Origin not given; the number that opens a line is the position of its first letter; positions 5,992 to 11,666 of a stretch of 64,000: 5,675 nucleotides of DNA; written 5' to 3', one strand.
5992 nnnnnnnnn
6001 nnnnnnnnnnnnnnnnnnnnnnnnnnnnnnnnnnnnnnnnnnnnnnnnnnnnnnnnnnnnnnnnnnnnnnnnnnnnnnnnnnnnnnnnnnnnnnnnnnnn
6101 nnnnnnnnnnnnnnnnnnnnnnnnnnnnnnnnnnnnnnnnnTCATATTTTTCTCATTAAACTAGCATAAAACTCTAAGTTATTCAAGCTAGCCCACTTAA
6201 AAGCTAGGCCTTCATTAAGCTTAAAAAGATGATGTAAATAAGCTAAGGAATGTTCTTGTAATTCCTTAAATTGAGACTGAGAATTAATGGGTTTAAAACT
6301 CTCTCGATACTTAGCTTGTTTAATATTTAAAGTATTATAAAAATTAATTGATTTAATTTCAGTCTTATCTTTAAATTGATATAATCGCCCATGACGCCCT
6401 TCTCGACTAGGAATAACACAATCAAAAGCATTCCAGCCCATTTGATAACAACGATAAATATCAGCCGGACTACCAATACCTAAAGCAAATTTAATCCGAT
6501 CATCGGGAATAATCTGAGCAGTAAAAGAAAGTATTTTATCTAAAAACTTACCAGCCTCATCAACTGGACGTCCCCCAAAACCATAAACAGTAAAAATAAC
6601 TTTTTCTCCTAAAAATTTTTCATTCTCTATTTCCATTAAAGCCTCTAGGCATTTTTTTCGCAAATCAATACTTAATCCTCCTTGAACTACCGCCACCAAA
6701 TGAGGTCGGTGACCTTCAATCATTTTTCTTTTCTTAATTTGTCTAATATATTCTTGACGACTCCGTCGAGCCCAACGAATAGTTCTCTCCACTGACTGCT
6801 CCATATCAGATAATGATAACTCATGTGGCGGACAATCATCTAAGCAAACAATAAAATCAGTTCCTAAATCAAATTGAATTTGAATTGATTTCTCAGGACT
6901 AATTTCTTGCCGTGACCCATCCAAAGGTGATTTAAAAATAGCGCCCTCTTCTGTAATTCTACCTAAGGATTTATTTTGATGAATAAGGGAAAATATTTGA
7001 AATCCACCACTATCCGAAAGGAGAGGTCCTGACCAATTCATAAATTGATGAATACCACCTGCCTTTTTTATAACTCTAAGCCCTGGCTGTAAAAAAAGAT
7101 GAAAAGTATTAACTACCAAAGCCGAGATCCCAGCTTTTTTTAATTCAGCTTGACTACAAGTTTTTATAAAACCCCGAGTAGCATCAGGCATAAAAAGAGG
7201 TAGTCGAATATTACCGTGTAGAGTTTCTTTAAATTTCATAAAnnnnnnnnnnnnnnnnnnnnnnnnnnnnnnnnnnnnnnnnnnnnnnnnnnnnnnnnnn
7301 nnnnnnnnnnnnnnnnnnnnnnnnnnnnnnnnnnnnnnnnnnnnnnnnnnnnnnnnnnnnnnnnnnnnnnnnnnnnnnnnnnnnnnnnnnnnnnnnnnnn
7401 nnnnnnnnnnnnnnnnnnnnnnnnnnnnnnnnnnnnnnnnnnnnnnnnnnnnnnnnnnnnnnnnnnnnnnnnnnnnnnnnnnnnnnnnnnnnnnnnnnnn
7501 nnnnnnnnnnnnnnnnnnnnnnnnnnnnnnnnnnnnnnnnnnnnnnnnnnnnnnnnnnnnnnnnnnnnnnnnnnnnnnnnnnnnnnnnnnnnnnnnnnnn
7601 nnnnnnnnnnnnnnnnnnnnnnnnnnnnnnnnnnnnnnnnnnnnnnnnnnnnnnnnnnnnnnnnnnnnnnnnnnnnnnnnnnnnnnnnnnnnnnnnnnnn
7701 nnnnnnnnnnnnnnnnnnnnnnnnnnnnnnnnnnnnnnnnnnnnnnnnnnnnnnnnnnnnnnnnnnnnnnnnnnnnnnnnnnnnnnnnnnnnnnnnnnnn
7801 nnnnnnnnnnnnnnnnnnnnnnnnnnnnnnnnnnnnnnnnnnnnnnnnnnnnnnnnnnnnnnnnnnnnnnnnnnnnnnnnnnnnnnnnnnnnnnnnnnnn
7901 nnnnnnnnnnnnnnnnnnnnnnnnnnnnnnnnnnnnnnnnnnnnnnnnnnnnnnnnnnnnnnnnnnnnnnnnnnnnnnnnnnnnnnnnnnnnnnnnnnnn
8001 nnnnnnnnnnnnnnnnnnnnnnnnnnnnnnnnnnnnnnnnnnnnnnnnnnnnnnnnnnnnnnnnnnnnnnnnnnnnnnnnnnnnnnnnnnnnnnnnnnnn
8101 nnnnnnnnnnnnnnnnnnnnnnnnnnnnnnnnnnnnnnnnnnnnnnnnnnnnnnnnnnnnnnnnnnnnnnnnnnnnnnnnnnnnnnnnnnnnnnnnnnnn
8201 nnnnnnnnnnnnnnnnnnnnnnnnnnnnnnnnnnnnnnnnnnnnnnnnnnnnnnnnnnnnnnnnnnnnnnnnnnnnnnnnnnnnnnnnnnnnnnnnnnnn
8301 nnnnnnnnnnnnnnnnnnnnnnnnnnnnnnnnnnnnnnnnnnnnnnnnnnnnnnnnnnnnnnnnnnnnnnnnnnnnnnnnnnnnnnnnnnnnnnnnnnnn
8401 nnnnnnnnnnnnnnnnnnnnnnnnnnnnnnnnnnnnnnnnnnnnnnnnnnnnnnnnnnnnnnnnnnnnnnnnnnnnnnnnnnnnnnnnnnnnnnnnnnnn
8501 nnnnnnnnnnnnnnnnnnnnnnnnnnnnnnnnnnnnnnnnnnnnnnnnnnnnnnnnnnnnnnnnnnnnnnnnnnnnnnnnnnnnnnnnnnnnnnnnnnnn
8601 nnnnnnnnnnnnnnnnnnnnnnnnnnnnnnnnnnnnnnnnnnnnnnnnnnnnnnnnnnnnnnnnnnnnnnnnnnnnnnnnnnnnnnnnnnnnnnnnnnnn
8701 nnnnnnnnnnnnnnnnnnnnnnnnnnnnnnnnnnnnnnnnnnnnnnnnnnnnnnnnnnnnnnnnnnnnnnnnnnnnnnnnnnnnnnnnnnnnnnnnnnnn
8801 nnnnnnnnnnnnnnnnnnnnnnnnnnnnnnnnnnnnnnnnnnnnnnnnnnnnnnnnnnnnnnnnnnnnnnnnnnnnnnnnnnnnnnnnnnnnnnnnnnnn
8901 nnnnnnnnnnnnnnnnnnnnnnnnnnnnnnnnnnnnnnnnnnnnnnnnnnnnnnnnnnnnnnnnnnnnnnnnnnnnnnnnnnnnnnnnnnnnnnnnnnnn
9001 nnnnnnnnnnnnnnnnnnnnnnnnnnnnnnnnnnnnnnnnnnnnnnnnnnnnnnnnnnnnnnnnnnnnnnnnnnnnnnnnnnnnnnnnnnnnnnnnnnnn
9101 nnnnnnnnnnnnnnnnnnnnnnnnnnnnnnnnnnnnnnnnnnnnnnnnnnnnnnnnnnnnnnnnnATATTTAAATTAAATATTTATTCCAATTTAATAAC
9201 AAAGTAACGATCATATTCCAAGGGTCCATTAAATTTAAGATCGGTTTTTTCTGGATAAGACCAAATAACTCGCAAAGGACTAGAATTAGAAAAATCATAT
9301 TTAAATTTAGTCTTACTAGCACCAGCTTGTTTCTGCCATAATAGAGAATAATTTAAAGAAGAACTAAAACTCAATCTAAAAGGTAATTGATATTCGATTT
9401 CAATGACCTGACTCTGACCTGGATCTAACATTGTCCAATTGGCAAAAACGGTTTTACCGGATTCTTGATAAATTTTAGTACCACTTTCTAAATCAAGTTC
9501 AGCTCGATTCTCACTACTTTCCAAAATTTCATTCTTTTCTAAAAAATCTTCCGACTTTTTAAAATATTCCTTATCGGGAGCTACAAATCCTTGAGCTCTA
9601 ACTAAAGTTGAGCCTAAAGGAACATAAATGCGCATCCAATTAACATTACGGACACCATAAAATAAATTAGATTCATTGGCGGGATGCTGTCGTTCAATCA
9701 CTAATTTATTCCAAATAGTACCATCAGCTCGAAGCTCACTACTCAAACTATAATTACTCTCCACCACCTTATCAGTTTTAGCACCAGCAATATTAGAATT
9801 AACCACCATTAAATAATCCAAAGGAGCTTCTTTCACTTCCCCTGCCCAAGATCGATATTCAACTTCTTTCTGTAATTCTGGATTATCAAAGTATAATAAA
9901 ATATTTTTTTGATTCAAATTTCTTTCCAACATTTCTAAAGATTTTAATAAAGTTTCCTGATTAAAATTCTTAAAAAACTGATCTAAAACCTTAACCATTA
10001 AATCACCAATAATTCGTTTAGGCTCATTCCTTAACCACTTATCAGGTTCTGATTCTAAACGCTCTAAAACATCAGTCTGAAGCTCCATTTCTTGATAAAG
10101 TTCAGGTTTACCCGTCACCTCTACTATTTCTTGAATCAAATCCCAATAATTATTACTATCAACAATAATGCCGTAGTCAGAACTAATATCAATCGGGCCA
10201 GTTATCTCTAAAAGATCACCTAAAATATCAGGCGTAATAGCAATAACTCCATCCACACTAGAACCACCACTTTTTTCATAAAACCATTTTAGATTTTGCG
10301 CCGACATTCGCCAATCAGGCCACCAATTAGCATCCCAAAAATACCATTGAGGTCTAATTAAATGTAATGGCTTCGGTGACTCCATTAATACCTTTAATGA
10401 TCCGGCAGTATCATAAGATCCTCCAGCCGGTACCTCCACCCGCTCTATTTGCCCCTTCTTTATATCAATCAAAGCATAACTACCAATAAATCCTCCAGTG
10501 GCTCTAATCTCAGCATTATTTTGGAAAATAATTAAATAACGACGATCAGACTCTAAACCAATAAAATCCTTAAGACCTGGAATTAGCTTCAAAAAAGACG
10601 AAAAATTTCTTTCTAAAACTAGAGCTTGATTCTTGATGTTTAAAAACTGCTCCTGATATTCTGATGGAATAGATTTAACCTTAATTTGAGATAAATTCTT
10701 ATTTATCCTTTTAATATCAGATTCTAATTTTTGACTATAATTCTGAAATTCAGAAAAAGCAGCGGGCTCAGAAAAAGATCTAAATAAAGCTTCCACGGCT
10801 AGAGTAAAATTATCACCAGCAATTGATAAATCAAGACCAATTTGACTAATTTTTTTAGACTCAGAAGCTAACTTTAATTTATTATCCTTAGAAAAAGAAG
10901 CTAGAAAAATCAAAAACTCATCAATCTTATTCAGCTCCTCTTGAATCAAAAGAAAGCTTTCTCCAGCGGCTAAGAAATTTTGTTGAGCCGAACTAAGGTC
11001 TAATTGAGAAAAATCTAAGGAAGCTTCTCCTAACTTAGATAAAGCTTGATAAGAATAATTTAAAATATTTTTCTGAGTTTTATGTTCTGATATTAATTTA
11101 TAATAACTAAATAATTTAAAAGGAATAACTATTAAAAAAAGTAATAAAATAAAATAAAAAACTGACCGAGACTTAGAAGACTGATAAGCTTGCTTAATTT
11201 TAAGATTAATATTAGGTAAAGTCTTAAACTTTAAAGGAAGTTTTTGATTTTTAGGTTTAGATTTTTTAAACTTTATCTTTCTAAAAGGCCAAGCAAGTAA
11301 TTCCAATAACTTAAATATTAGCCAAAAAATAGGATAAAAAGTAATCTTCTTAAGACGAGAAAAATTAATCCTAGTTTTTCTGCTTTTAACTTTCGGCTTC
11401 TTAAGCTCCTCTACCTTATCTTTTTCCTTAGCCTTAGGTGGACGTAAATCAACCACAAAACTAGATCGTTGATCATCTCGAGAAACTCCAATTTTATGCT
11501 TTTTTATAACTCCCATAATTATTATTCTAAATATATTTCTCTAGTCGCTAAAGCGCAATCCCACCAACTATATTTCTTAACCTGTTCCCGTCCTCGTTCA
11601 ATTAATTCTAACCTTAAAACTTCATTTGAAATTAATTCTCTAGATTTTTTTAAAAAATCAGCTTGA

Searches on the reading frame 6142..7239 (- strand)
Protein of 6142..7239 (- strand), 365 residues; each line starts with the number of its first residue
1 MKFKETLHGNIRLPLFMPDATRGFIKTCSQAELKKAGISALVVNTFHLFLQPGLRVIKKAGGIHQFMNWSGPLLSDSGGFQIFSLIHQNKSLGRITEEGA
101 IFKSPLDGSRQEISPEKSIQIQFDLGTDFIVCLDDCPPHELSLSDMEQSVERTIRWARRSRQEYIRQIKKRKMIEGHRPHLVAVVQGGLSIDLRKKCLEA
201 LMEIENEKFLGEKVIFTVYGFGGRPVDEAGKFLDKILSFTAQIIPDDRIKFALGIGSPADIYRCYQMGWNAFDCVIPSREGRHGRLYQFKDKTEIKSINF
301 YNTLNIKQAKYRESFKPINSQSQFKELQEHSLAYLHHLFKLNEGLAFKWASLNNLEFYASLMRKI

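Call 21: search_protein_families(library=pfam, proteins=[window:6142-7239:-], max_evalue=0.001)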
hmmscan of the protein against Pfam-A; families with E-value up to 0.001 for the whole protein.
window:6142-7239:- (365 aa): 1 family
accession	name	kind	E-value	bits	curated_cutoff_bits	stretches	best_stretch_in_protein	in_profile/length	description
PF01702.25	TGT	-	2.8e-88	296.8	26.3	1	6-365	10-335/357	Queuine tRNA-ribosyltransferase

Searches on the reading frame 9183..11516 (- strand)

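Call 21: search_protein_families(library=pfam, proteins=[window:9183-11516:-], max_evalue=0.001)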
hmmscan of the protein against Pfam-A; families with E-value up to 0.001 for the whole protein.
window:9183-11516:- (777 aa): 1 family
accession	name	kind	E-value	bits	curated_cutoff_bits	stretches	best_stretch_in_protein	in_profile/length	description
PF13196.11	DUF4012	-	7.7e-30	104.7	28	1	324-462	3-140/144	Protein of unknown function (DUF4012)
